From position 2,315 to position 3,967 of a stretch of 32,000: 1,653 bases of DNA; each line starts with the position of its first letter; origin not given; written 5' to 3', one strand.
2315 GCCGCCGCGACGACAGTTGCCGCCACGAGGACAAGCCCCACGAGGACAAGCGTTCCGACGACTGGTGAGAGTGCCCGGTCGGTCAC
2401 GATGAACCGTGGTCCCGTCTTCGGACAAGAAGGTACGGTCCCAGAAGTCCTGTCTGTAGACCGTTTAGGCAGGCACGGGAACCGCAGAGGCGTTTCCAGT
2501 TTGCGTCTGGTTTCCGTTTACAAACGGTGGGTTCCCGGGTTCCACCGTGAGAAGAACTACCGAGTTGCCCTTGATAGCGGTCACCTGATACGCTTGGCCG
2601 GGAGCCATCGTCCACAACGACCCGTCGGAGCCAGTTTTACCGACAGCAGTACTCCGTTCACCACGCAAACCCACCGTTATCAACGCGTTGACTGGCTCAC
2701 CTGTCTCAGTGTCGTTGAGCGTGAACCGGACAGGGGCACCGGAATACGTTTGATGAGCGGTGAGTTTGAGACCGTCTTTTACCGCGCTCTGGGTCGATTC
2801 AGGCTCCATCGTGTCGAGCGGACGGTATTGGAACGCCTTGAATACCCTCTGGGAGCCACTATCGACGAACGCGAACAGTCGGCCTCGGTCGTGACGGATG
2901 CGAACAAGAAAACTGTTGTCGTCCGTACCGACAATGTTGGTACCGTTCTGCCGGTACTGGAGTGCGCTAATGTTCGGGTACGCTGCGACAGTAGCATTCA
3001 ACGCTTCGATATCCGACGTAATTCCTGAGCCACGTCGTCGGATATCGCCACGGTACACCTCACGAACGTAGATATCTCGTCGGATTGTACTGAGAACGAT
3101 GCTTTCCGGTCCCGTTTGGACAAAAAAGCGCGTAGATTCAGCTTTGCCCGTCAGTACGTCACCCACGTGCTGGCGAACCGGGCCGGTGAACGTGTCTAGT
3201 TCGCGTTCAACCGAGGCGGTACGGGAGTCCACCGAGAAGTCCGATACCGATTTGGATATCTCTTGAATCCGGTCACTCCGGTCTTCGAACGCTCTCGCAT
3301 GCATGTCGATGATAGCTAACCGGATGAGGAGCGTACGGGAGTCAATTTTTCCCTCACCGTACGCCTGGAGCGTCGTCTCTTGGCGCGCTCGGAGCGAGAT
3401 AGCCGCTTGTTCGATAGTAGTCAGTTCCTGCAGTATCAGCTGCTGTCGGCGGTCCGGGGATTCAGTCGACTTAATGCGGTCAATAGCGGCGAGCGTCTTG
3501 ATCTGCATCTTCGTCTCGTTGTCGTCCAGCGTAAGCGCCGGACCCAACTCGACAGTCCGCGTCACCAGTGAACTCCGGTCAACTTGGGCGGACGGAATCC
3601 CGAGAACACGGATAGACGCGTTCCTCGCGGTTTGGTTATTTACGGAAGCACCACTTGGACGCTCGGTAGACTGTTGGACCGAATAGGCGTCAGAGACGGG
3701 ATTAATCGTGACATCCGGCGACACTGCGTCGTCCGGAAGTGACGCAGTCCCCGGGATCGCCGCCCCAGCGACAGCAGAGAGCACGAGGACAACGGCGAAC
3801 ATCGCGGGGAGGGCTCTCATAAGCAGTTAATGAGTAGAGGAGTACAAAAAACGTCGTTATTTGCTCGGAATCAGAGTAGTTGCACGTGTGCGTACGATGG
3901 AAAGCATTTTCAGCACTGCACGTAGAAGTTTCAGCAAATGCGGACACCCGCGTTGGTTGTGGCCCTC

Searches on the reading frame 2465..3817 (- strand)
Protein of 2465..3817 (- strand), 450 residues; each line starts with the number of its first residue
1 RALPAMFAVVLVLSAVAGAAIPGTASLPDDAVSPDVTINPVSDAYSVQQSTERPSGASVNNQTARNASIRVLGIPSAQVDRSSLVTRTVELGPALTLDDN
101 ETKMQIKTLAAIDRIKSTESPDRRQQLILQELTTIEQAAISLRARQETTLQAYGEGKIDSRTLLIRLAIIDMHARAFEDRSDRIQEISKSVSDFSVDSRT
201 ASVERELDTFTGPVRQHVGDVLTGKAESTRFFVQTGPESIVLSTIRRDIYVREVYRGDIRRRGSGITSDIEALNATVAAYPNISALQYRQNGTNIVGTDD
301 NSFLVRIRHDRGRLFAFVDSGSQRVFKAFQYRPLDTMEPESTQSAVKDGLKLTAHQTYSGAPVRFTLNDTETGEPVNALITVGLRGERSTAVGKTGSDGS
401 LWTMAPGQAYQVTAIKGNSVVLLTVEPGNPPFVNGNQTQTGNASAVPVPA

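Call 57: search_protein_families(library=pfam, proteins=[window:2465-3817:-], max_evalue=0.00001)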
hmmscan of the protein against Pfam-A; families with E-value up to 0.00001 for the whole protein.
window:2465-3817:- (450 aa): 3 families
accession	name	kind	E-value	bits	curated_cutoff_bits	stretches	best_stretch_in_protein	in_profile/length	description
PF23375.1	DUF7094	-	2.4e-29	102.2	27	1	231-338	1-108/108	Family of unknown function (DUF7094)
PF23374.1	Fn3_arc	-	1.9e-28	98.8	28.9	1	342-422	2-77/78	Archaeal fibronectin-III type-like domain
PF23379.1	DUF7096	-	5.8e-20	72.5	27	1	1-227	3-208/208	Domain of unknown function (DUF7096)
